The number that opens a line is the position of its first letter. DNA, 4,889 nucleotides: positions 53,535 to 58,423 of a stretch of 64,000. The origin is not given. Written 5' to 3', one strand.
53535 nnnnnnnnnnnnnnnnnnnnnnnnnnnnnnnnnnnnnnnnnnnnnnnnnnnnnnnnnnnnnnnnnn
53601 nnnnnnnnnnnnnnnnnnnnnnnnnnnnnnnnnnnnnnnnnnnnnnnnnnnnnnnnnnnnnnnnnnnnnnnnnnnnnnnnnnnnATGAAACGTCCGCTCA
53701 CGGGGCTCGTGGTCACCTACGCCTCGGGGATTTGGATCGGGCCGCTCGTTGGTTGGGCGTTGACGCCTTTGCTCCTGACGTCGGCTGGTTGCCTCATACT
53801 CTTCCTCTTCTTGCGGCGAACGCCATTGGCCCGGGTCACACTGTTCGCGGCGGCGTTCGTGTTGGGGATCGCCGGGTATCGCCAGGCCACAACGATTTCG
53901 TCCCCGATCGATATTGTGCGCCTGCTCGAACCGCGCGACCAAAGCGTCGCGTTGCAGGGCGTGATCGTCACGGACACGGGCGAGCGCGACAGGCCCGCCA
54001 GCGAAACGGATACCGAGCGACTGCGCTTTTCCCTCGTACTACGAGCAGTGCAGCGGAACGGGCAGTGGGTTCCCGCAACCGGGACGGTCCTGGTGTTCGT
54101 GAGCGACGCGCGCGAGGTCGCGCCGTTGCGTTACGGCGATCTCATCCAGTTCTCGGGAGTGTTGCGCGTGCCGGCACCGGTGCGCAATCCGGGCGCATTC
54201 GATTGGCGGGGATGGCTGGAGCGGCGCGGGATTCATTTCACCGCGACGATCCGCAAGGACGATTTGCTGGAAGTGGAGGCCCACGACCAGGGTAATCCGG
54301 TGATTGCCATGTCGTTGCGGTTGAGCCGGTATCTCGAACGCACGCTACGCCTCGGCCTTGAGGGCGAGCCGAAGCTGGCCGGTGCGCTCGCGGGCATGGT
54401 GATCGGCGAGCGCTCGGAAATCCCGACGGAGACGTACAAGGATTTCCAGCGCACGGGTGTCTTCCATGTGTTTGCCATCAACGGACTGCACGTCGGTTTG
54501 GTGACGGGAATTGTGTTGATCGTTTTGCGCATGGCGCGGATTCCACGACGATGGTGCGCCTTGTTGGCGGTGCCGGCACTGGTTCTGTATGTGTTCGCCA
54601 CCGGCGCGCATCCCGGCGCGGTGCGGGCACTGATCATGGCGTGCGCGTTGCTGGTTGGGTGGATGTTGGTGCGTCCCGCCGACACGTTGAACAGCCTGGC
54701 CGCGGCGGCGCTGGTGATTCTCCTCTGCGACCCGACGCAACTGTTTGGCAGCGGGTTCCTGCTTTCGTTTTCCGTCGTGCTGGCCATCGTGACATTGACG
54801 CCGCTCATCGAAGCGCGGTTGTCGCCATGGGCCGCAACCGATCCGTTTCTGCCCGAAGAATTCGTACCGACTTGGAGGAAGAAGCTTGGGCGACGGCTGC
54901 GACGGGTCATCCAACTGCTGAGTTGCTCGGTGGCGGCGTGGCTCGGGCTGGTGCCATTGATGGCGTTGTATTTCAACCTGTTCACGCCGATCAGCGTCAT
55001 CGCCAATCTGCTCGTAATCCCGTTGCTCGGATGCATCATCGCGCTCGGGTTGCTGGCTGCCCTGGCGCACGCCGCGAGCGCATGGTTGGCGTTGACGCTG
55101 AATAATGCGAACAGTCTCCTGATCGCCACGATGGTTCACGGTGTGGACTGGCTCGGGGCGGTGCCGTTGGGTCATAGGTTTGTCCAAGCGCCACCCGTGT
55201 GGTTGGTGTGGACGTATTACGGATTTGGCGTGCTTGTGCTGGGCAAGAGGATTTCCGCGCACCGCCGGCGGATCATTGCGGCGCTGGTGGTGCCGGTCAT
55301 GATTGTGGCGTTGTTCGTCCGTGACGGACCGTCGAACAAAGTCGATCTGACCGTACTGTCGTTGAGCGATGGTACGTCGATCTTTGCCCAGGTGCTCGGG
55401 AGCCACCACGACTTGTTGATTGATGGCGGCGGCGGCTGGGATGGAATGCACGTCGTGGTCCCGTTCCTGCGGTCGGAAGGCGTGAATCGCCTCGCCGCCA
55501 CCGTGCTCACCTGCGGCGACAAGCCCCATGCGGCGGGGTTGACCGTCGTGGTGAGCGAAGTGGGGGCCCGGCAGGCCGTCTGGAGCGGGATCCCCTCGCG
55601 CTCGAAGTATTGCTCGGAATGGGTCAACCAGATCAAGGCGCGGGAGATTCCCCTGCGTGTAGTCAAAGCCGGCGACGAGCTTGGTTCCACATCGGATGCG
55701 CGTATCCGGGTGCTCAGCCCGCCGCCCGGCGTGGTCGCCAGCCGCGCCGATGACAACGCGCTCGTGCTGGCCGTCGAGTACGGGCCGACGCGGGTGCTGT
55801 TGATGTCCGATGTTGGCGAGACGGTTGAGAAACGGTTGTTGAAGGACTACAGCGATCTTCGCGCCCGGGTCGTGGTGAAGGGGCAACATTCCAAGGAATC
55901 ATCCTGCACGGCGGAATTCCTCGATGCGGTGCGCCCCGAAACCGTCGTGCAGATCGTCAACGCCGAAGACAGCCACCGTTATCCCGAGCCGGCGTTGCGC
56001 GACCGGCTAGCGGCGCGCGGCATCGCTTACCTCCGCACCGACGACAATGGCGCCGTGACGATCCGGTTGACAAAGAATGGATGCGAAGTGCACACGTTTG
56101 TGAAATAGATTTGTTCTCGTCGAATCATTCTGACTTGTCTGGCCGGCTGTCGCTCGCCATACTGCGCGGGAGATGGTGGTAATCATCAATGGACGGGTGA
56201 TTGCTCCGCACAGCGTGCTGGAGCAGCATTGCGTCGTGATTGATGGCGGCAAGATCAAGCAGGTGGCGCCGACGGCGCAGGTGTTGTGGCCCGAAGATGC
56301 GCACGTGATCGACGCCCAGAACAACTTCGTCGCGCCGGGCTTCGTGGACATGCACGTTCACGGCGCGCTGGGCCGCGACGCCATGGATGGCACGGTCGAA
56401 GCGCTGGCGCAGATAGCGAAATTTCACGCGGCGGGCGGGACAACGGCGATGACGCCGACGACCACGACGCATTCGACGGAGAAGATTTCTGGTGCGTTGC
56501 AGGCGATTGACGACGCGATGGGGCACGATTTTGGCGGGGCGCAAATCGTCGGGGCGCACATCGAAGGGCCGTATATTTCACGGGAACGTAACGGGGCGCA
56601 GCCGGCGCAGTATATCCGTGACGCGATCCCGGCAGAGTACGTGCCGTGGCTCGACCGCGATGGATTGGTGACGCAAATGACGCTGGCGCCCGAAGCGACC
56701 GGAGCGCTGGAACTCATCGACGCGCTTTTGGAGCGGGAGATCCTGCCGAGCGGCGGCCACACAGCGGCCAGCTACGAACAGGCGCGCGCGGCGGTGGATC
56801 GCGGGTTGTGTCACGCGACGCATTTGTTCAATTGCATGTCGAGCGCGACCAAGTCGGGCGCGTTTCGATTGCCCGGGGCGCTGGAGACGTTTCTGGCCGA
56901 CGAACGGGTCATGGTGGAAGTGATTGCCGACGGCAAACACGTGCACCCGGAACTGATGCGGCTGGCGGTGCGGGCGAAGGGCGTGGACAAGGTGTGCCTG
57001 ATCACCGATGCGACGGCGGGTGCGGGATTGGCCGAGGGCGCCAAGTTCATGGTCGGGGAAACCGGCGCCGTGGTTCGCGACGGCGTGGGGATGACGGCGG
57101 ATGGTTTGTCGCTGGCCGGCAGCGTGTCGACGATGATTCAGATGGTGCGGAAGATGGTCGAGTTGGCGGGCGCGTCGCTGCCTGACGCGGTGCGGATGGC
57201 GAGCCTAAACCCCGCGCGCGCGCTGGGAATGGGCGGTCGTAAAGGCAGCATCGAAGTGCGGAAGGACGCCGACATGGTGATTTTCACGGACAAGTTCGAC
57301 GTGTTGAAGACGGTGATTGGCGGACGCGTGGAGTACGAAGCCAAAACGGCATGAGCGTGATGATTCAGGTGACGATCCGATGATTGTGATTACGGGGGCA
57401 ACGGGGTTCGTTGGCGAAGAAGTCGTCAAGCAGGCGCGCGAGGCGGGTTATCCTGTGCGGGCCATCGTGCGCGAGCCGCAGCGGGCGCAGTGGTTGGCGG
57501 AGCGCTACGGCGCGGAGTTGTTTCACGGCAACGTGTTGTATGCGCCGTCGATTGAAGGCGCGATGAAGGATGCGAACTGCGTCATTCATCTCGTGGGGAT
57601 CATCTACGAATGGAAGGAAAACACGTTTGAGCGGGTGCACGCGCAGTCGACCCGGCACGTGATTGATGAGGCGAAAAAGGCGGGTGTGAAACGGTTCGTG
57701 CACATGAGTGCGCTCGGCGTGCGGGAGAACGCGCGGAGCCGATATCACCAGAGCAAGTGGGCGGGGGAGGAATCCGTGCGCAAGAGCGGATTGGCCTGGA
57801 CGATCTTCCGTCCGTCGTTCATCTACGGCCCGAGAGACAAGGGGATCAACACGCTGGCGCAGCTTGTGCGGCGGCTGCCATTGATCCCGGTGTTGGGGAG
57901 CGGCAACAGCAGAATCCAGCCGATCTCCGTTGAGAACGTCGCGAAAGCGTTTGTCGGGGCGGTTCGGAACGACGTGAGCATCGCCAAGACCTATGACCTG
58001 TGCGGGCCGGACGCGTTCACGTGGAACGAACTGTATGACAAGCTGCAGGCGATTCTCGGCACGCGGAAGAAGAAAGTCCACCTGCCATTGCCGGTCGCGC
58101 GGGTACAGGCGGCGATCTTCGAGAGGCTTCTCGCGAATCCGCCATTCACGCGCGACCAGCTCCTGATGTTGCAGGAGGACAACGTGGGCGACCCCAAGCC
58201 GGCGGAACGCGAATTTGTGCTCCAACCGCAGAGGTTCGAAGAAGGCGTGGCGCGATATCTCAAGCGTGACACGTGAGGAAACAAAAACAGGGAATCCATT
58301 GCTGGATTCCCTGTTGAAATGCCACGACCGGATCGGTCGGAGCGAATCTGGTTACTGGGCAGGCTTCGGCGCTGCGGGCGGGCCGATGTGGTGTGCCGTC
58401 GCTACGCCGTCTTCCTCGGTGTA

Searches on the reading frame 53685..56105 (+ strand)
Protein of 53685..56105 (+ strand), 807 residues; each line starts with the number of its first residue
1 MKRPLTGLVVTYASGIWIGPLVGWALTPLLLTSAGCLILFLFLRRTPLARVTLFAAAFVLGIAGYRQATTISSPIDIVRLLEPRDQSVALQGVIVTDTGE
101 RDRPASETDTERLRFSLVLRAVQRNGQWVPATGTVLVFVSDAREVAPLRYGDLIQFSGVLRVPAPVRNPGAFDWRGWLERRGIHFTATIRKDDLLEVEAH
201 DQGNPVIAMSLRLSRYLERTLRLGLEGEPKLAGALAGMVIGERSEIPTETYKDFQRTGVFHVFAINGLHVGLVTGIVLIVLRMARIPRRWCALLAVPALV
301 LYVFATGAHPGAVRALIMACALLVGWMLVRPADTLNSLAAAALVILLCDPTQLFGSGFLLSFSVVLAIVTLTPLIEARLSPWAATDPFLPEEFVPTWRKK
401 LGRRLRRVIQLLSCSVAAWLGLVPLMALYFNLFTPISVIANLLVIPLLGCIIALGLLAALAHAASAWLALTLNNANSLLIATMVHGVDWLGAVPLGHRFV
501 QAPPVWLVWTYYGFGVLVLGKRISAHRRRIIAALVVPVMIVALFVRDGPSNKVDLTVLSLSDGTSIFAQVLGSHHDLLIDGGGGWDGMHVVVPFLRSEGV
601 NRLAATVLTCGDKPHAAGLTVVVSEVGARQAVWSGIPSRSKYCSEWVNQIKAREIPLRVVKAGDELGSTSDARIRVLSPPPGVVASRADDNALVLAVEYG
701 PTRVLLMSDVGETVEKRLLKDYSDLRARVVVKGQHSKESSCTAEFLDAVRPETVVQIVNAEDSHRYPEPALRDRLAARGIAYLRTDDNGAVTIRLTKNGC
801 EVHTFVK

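Call 8: search_protein_families(library=pfam, proteins=[window:53685-56105:+], max_evalue=0.0001)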
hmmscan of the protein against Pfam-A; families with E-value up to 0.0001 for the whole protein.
window:53685-56105:+ (807 aa): 2 families
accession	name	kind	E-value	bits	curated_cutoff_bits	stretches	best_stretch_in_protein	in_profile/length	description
PF03772.21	Competence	-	2.8e-57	194.6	23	1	238-518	1-263/270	Competence protein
PF13567.11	DUF4131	-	2.4e-27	96.1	31.6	1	26-194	5-164/165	Domain of unknown function (DUF4131)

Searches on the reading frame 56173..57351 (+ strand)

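Call 8: search_protein_families(library=pfam, proteins=[window:56173-57351:+], max_evalue=0.0001)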
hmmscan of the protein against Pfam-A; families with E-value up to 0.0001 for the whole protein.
window:56173-57351:+ (393 aa): 3 families
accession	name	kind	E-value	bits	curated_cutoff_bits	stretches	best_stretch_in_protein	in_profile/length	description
PF01979.26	Amidohydro_1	-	8e-35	121.1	25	1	52-386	1-344/345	Amidohydrolase family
PF07969.17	Amidohydro_3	-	6.2e-15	56.1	29.7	2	334-377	407-461/472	Amidohydrolase family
PF22643.2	NagA_N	-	3.2e-06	27.7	27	1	4-37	4-37/51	NagA composite domain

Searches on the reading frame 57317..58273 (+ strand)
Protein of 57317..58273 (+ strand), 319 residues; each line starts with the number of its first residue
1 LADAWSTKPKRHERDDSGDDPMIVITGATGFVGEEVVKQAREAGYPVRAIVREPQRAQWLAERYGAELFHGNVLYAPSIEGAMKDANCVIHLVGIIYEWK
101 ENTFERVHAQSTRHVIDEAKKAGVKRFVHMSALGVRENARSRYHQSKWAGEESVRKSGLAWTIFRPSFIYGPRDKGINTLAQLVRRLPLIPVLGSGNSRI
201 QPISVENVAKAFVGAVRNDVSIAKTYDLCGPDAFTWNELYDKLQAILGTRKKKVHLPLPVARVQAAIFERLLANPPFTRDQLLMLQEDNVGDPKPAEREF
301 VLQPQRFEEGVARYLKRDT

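Call 8: search_protein_families(library=pfam, proteins=[window:57317-58273:+], max_evalue=0.0001)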
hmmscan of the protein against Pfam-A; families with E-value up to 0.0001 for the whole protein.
window:57317-58273:+ (319 aa): 6 families
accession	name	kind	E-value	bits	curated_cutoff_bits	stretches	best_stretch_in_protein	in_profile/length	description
PF13460.12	NAD_binding_10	-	9.4e-28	97.8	27.2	1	27-180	1-157/184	NAD(P)H-binding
PF01370.27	Epimerase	-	3.6e-22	79.4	20.9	1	23-222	1-231/240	NAD dependent epimerase/dehydratase family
PF05368.20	NmrA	-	1.2e-19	71.5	27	1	22-170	4-149/298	NmrA-like family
PF01073.25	3Beta_HSD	-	3e-19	69.6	22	2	24-138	1-122/280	3-beta hydroxysteroid dehydrogenase/isomerase family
PF04321.23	RmlD_sub_bind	-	6.5e-12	45.5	27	1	23-253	3-237/287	RmlD substrate binding domain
PF07993.18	NAD_binding_4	-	6.8e-10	39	20.1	1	138-179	172-217/258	Male sterility protein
